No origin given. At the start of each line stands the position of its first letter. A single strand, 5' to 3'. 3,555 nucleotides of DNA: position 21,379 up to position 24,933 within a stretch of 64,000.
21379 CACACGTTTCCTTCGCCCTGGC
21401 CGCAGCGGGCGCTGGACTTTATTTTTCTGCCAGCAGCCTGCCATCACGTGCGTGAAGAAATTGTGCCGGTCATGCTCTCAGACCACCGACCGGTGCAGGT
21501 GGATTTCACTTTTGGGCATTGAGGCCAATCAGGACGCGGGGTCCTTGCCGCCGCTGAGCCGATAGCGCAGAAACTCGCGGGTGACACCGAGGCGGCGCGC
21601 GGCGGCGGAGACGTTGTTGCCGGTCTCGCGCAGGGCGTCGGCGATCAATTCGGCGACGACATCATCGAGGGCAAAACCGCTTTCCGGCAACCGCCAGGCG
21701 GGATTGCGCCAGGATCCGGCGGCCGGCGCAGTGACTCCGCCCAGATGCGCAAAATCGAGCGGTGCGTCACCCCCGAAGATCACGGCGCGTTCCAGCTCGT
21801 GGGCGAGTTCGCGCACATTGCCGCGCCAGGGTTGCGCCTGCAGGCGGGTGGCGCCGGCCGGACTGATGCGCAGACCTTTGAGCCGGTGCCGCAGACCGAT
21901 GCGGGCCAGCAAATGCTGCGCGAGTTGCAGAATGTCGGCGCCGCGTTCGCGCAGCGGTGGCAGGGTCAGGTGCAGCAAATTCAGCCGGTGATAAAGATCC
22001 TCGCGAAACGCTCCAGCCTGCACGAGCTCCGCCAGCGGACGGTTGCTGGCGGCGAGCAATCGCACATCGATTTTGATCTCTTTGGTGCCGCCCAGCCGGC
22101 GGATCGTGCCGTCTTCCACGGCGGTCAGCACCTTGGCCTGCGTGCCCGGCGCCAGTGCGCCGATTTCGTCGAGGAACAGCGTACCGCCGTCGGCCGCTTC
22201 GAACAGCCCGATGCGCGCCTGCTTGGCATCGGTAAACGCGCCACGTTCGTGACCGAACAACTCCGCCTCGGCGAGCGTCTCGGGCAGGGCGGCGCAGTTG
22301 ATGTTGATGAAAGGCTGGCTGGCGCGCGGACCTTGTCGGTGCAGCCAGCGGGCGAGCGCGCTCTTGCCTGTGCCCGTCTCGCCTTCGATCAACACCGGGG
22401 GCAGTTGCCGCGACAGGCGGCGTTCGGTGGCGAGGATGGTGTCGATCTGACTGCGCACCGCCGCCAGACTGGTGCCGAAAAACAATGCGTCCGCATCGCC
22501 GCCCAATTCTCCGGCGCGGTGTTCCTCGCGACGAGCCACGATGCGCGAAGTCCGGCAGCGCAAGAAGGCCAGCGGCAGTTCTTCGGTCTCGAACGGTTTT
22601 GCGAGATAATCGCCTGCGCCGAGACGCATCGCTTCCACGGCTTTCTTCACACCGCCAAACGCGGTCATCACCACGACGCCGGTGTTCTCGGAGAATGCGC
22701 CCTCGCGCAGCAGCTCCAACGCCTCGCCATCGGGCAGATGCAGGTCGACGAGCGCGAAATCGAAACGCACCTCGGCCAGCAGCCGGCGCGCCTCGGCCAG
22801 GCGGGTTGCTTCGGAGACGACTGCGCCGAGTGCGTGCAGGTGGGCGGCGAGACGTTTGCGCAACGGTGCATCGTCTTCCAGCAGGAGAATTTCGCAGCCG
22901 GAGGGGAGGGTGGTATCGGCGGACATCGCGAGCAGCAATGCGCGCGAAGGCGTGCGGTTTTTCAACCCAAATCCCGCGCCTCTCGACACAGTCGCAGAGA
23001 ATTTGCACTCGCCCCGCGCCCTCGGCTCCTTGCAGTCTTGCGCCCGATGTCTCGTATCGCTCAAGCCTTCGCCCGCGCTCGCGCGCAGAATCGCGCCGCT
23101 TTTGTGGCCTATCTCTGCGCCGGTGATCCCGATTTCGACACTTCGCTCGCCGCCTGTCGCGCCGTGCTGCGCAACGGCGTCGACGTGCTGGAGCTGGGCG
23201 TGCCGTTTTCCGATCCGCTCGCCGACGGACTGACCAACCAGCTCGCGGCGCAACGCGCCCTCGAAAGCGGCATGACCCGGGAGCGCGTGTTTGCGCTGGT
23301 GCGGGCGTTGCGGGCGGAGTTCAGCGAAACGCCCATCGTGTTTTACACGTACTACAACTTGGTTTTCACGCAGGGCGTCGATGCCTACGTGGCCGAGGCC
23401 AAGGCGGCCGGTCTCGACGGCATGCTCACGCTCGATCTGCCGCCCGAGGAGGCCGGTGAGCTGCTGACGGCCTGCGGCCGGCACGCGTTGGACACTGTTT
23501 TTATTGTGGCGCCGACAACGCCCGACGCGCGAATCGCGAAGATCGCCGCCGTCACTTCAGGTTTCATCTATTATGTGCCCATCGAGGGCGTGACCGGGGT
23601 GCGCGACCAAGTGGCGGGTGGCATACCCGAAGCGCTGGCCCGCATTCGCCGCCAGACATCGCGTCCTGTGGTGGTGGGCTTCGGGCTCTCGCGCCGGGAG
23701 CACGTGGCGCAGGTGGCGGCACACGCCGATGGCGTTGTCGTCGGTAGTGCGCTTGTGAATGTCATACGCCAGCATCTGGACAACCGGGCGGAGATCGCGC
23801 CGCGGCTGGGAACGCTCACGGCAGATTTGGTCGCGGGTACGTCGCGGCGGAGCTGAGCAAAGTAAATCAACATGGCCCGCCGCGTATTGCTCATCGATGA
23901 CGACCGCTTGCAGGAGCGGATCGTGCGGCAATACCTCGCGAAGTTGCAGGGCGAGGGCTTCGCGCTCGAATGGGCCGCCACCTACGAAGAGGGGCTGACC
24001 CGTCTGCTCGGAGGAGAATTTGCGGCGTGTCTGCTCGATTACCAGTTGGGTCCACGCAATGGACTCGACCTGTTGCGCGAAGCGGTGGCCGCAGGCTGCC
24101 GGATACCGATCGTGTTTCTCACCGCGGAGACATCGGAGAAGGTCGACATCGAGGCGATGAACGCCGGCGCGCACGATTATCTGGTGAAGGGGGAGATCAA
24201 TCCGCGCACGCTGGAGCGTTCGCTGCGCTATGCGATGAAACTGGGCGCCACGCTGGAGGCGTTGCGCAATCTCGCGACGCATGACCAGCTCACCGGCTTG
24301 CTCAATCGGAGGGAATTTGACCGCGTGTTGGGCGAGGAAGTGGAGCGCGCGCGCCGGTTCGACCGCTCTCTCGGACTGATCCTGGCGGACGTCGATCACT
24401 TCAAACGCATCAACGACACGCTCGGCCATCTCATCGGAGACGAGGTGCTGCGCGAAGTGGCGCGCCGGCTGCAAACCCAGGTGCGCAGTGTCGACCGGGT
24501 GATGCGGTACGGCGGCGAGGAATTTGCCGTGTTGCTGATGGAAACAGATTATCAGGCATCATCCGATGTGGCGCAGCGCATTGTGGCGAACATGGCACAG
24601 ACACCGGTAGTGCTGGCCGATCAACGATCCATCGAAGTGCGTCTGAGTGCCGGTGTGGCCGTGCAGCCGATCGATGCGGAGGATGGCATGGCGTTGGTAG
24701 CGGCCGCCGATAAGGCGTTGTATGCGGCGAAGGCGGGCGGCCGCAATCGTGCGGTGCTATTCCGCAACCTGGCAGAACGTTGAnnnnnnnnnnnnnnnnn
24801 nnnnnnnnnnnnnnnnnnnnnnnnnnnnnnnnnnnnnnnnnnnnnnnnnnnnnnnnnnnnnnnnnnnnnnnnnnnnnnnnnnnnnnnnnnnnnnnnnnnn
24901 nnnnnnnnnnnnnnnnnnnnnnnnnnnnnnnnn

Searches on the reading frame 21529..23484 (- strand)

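Call 5: search_protein_families(library=pfam, proteins=[window:21529-23484:-], max_evalue=0.01)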
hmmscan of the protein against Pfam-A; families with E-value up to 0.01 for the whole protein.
window:21529-23484:- (651 aa): 10 families
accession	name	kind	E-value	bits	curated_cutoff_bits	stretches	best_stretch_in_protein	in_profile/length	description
PF00158.32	Sigma54_activat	-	6e-60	202.2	20.2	1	346-506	7-167/168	Sigma-54 interaction domain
PF14532.12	Sigma54_activ_2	-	3.7e-17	63.3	25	1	357-511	17-138/138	Sigma-54 interaction domain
PF00072.30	Response_reg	-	2.9e-16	60.1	30.2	1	199-304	1-107/111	Response regulator receiver domain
PF25601.1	AAA_lid_14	-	2.4e-13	50.2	27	1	512-582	1-71/87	AAA+ ATPase lid domain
PF02954.25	HTH_8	-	2.3e-09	37.3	22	1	611-643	7-39/42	Bacterial regulatory protein, Fis family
PF07728.20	AAA_5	-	2.4e-06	28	22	1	363-483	1-124/139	AAA domain (dynein-related subfamily)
PF00004.35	AAA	-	1e-05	26.4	21.2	1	364-483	1-111/131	ATPase family associated with various cellular activities (AAA)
PF13191.12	AAA_16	-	0.00015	22.7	32.6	1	346-413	8-82/167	AAA ATPase domain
PF13401.12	AAA_22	-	0.0011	19.7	27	1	364-401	8-45/130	AAA domain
PF07724.20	AAA_2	-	0.0018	18.8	27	1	364-475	6-117/166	AAA domain (Cdc48 subfamily)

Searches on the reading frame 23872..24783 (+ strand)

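Call 5: search_protein_families(library=pfam, proteins=[window:23872-24783:+], max_evalue=0.01)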
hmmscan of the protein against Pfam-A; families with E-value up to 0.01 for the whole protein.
window:23872-24783:+ (303 aa): 5 families
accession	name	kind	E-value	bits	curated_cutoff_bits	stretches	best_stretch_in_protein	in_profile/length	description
PF00990.26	GGDEF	-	2.3e-46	157.9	23.8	1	135-293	1-161/161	Diguanylate cyclase, GGDEF domain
PF00072.30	Response_reg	-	2.9e-16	60.1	30.2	1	5-114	1-106/111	Response regulator receiver domain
PF03709.21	OKR_DC_1_N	-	0.0072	17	29.3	0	17-97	5-84/111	Orn/Lys/Arg decarboxylase, N-terminal domain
PF20274.4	cREC_REC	-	0.0075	17.4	27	0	6-85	3-74/88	Cyclic-phosphate processing Receiver domain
PF12401.13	FhaA_N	-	0.008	17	25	0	190-244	27-81/115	FhaA, N-terminal domain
